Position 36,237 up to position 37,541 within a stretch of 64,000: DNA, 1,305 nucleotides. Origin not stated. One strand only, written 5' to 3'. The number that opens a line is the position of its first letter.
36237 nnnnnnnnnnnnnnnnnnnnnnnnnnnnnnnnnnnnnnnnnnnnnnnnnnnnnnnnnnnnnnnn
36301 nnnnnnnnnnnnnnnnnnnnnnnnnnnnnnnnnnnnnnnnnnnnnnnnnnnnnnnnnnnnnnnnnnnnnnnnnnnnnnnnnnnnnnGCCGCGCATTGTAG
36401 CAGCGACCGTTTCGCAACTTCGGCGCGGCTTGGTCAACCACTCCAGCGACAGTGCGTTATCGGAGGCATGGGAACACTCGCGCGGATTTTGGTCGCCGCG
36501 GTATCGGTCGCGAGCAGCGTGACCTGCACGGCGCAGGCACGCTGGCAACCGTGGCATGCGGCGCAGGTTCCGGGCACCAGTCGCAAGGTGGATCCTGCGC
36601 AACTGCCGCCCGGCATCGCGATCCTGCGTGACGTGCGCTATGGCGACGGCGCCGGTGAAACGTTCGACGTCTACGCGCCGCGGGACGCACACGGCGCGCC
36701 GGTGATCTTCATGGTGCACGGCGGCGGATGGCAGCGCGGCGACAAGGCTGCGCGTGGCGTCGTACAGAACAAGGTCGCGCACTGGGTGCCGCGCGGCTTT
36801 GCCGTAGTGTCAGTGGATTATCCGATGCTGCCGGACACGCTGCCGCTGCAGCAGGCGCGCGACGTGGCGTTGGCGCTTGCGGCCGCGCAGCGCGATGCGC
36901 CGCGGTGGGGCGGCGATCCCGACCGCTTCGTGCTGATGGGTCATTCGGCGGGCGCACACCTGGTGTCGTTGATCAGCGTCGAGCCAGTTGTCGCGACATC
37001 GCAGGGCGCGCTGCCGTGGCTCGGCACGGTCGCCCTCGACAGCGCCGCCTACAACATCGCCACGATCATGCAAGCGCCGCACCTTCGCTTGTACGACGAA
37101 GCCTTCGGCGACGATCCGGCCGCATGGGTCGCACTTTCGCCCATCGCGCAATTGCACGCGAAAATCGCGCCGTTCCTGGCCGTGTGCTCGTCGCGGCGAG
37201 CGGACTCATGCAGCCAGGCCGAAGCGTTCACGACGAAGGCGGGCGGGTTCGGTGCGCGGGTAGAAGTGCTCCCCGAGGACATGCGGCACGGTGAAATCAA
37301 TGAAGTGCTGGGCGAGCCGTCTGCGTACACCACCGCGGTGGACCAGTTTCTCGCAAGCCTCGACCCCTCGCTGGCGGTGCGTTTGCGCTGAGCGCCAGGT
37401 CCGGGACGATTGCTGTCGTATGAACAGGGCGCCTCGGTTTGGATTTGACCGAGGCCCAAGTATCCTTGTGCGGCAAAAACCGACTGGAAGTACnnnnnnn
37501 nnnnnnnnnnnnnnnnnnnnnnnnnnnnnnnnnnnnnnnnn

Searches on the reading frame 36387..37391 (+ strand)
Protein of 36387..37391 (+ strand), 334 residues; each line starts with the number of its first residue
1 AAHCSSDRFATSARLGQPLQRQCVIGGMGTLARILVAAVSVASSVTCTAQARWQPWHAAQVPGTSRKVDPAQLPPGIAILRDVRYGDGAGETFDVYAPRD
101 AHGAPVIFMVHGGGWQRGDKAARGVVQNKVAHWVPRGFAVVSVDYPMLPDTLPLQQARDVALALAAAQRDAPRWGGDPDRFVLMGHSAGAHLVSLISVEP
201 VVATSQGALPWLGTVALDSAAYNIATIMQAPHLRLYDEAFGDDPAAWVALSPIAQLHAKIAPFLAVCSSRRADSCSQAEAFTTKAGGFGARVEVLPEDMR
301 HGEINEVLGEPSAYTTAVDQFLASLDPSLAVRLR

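Call 13: search_protein_families(library=pfam, proteins=[window:36387-37391:+])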
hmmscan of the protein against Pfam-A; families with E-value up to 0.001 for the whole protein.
window:36387-37391:+ (334 aa): 3 families
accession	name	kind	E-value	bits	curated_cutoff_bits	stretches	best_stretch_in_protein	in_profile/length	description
PF20434.5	BD-FAE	-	4.9e-21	75.7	26.8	1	94-199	2-109/215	BD-FAE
PF07859.19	Abhydrolase_3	-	2.8e-10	40.7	25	1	108-199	2-91/210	alpha/beta hydrolase fold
PF00135.34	COesterase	-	2.3e-09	37.2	27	1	159-203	163-207/515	Carboxylesterase family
